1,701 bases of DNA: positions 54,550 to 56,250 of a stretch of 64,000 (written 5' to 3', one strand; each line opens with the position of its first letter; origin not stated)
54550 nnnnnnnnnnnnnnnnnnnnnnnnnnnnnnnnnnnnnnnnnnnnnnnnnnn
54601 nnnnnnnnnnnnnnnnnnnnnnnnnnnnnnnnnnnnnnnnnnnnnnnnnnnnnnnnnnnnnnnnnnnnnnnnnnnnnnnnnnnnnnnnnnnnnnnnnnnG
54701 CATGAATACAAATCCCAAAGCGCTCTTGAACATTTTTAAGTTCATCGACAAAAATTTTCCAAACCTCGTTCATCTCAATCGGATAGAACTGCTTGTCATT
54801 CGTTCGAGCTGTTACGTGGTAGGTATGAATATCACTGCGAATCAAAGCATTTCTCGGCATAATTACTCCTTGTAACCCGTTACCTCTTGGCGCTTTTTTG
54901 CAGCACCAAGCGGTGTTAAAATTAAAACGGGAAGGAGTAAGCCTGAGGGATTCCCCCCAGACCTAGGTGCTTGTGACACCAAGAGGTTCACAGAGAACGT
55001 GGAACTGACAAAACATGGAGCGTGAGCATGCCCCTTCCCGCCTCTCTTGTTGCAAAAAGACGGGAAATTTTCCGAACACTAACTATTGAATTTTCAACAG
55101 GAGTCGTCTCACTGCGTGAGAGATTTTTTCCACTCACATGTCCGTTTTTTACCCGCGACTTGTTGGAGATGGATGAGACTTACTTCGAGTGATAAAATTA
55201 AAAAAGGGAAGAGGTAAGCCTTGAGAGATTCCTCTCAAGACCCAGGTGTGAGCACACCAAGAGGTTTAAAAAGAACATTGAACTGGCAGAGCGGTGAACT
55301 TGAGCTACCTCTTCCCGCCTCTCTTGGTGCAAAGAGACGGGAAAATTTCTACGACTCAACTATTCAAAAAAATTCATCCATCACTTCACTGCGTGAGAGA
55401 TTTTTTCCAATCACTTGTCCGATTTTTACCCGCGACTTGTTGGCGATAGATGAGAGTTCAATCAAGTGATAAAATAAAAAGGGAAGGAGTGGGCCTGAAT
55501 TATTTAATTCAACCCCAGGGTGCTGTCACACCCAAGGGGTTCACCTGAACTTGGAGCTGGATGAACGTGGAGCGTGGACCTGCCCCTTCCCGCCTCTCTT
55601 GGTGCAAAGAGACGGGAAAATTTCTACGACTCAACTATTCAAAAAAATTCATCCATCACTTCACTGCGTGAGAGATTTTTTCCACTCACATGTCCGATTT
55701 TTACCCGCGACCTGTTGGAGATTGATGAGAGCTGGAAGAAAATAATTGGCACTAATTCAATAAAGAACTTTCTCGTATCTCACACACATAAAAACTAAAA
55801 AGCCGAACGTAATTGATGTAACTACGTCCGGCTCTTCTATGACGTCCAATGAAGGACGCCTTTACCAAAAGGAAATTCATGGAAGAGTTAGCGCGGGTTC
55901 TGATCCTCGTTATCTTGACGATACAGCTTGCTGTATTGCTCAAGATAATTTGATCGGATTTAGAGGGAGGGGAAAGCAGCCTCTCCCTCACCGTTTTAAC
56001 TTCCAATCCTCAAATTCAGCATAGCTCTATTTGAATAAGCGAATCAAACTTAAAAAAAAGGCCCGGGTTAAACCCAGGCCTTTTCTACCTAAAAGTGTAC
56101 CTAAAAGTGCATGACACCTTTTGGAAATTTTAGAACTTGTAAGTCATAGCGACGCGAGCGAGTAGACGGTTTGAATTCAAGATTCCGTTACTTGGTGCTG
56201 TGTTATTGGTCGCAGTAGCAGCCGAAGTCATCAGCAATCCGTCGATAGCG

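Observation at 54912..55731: Three tandem ~276-bp units that look like independently expressed ~200-nt structured RNAs with compensatory base changes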

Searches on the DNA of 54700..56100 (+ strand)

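Call 5: search_rna_families(source=window, start=54700, end=56100, threshold=evalue, max_evalue=10, show_alignments=3)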
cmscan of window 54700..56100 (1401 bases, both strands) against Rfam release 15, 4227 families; matches with E-value up to 10: 20.
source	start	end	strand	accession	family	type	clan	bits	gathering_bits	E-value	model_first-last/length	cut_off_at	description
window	55995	56092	+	RF02053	STnc430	Gene; sRNA;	-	27.7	47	0.067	1-162/162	no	Enterobacterial sRNA STnc430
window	56054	56100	-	RF02728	HrrF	Gene; sRNA;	-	22.3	77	0.37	65-116/116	5'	Haemophilus regulatory RNA responsive to iron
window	56052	56100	-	RF00506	Thr_leader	Cis-reg; leader;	-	21.6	55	0.28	66-118/118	5'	Threonine operon leader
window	56054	56100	-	RF02784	SorX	Gene; sRNA;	-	21.1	46.6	0.031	28-73/73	5'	Singlet oxygen resistance RNA X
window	56045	56095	-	RF00768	MIR405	Gene; miRNA;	-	19.7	102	2.9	1-83/83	no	MIR405 microRNA precursor family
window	56053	56100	-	RF01808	MicX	Gene; sRNA;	-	19.6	75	0.13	146-194/194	5'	MicX Vibrio cholerae sRNA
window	56052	56100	-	RF02630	Hrs12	Gene; sRNA;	-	18.5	70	5.7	35-87/87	5'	Hfq-regulated sRNA 12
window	56048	56100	-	RF02053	STnc430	Gene; sRNA;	-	18.3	47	6.4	107-162/162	5'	Enterobacterial sRNA STnc430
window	56053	56100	-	RF02651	SorY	Gene; sRNA;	-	18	111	0.88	34-83/83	5'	Singlet oxygen resistance RNA Y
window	56035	56098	+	RF02621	BSnc120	Gene; sRNA;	-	17.6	114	1.1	1-88/88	no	Brucella sRNA 120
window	56052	56100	-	RF02837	anti-hemB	Gene; sRNA;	-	17.2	49.5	0.45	33-81/81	5'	Burkholderia RNA 7 (anti-hemB)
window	55229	55277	-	RF03882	mir-4889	Gene; miRNA;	-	17.1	90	5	1-84/84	no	mir-4889 microRNA precursor family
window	56021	56086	+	RF02057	STnc40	Gene; sRNA;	-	17.1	45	8.3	1-70/70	no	Salmonella enterica sRNA STnc40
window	56053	56100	-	RF02278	Betaproteobacteria_toxic_sRNA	Gene; sRNA;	-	16.8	50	2.2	15-64/64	5'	Betaproteobacteria toxic small RNA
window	56053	56100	-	RF02345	ar15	Gene; sRNA;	CL00108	16.4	40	2.1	65-112/112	5'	Alphaproteobacterial ar15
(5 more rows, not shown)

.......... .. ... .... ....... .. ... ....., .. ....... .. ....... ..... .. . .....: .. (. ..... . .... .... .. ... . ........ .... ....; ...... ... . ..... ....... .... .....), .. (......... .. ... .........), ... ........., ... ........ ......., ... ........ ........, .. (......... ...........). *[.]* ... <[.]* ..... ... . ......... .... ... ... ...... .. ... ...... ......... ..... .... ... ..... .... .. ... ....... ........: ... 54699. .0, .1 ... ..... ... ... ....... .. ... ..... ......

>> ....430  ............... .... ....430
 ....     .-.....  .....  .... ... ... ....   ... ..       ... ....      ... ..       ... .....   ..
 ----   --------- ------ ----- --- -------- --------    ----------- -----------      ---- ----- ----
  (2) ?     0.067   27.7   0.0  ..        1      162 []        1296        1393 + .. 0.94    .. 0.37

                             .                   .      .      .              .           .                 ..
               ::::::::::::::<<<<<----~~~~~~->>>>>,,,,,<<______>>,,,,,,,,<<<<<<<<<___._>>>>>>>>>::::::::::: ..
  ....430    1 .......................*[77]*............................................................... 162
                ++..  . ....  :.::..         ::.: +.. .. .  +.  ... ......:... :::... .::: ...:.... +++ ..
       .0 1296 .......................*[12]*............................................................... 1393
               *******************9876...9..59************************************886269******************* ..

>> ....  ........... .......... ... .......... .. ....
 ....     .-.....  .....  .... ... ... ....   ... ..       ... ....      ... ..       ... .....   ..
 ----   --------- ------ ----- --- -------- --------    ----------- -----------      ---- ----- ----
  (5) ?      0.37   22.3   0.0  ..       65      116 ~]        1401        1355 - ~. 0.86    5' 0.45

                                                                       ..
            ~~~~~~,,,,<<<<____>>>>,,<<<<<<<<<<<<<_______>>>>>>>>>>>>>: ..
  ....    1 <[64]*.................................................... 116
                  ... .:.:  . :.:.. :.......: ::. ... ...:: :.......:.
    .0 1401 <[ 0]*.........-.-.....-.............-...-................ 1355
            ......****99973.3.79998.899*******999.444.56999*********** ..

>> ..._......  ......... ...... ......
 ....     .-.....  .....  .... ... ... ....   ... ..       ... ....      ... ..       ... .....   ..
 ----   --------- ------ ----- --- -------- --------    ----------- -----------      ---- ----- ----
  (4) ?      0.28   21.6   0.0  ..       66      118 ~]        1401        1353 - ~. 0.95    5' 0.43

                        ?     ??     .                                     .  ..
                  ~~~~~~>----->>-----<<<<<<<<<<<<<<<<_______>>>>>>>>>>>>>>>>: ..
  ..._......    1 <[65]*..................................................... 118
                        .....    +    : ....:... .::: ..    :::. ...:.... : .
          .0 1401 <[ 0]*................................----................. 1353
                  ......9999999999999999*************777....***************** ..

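Call 50: build_rna_model(alignment_id=A2)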
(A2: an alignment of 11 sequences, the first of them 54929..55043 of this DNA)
Model R1 built from alignment A2 (11 sequences, 117 columns); structure: RNAalifold consensus.
model positions 113; base pairs 19; branch points 1; effective number of sequences 2.36; information 0.59 bits per position. Calibrated on 0.2 Mb of random sequence (short: E-values are rough).
structure used (alignment columns):
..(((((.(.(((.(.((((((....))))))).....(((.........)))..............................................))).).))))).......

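Call 51: search_with_rna_model(model_id=R1, sources=[window, L003, L004, L005, L008, L009, L010, L017, L018, L024, L058, L059, L060, L061, L062, L006, L020, L033, L042, L047], max_evalue=1, make_alignment=true)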
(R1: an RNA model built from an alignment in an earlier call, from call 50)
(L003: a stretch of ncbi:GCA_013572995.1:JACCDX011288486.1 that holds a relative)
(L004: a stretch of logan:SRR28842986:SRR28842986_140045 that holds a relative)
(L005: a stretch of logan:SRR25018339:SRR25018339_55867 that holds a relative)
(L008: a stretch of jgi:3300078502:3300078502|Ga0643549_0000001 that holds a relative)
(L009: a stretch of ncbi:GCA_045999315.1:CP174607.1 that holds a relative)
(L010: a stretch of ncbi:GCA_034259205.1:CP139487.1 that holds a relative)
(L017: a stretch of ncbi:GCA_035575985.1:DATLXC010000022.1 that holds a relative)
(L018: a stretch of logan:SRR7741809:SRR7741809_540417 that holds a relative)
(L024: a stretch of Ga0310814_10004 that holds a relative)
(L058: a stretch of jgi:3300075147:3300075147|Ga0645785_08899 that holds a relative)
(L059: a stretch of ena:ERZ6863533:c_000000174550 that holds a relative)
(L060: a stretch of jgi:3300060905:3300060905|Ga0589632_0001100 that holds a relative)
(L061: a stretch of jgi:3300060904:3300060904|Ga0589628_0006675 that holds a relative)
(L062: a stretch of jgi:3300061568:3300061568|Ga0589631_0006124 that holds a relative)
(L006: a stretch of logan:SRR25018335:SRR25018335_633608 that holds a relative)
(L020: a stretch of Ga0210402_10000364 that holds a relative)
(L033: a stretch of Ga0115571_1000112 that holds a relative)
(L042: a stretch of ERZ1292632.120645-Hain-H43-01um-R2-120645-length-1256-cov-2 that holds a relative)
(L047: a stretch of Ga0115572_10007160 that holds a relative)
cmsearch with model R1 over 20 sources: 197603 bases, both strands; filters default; matches with E-value up to 1: 19.
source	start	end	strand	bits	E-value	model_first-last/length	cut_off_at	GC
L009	5807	5918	-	113.1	1.8e-25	1-113/113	no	0.54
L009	5512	5624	-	110.3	8.4e-25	1-113/113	no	0.55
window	54929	55043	+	109.3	1.5e-24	1-113/113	no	0.57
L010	5241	5352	-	108.5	2.4e-24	1-113/113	no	0.54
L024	2810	2921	-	108.5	2.4e-24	1-113/113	no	0.54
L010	5830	5941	-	105.4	1.4e-23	1-113/113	no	0.46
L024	3399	3510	-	105.4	1.4e-23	1-113/113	no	0.46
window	55481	55595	+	103.9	3.3e-23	1-113/113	no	0.57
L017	545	656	-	103.2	4.8e-23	1-113/113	no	0.58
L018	434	545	-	103.2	4.8e-23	1-113/113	no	0.58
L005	158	271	-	103.1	5e-23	1-113/113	no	0.58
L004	969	1083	-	101.7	1.2e-22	1-113/113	no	0.57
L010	5536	5648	-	92.8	1.8e-20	1-113/113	no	0.56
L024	3105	3217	-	92.8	1.8e-20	1-113/113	no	0.56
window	55206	55320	+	92.5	2.1e-20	1-113/113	no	0.5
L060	4216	4328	-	79.7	2.9e-17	1-113/113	no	0.58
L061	2564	2676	-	79.7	2.9e-17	1-113/113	no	0.58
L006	1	30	-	21.9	0.0047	1-32/113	3'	0.6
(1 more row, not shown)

Alignment A3: 19 matches aligned to the model, 122 columns, each read 5' to 3' on its own strand. Consensus structure (alignment columns), stored with it:
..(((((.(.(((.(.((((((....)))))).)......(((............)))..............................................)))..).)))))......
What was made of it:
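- All score 80-113 bits with model R1 (call 51).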

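Call 67: search_with_rna_model(model_id=R1, sources=[L003, L008, L058, L059], filters=off, max_evalue=10)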
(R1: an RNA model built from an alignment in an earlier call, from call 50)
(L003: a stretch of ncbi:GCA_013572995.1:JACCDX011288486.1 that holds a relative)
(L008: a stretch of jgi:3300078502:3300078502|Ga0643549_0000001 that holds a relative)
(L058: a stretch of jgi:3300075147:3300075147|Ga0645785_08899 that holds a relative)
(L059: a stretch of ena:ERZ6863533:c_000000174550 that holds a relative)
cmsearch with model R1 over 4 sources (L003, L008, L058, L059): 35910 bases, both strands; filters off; matches with E-value up to 10: 26.
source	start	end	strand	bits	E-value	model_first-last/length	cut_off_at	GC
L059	4912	4938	-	13.8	0.084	1-113/113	no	0.59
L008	654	780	-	12.9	0.14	1-113/113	no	0.39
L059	4915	4942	+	12.8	0.15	1-113/113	no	0.64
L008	5439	5468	-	12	0.23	1-113/113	no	0.47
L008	5442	5471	+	11.6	0.3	1-113/113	no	0.5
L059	2107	2134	+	9.9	0.75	1-113/113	no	0.5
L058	7360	7402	+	9.4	1.1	1-113/113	no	0.49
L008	5586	5628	-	8.9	1.3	1-113/113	no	0.49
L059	1857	1886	+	8.5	1.7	1-113/113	no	0.5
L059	4988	5017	-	8.2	2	1-113/113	no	0.5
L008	5859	5898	-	8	2.2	1-113/113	no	0.57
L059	2183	2212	+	7.8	2.6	1-113/113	no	0.47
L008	4202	4251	+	7.4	3.1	1-113/113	no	0.54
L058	3651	3697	+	7.3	3.4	1-113/113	no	0.6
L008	6111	6163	+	7.2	3.6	1-113/113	no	0.43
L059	1853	1883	-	7.1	3.7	1-113/113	no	0.55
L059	4991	5020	+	7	4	1-113/113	no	0.5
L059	1472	1493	+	6.8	4.5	1-113/113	no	0.36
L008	5588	5633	+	6.5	5.4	1-113/113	no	0.52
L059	4663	4692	+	6.4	5.5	1-113/113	no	0.47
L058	420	445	-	6.4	5.8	1-113/113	no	0.54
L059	1140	1206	-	6.2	6.3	1-113/113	no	0.28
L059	1469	1490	-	6.1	6.7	1-113/113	no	0.41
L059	4659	4689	-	5.8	8.1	1-113/113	no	0.45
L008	8384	8446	+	5.7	8.5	1-113/113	no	0.33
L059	2180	2209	-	5.5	9.5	1-113/113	no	0.47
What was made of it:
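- Tried and rejected: Only a P1 stub in L059 appears (call 67).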

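Call 70: search_dna_similar(query=window:55181-55460:+, collection=plasmids, mode=distant, max_evalue=0.01, max_rows=10)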
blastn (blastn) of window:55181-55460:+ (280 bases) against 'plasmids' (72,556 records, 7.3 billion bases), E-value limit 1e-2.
No match.

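Call 71: search_dna_similar(query=window:55181-55460:+, collection=phages, mode=distant, max_evalue=0.01, max_rows=10)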
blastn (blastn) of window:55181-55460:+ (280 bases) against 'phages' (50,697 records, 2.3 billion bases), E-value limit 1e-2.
No match.
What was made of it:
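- Tried and rejected: Plasmids and phages. blastn in distant mode gave no match (calls 70, 71).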
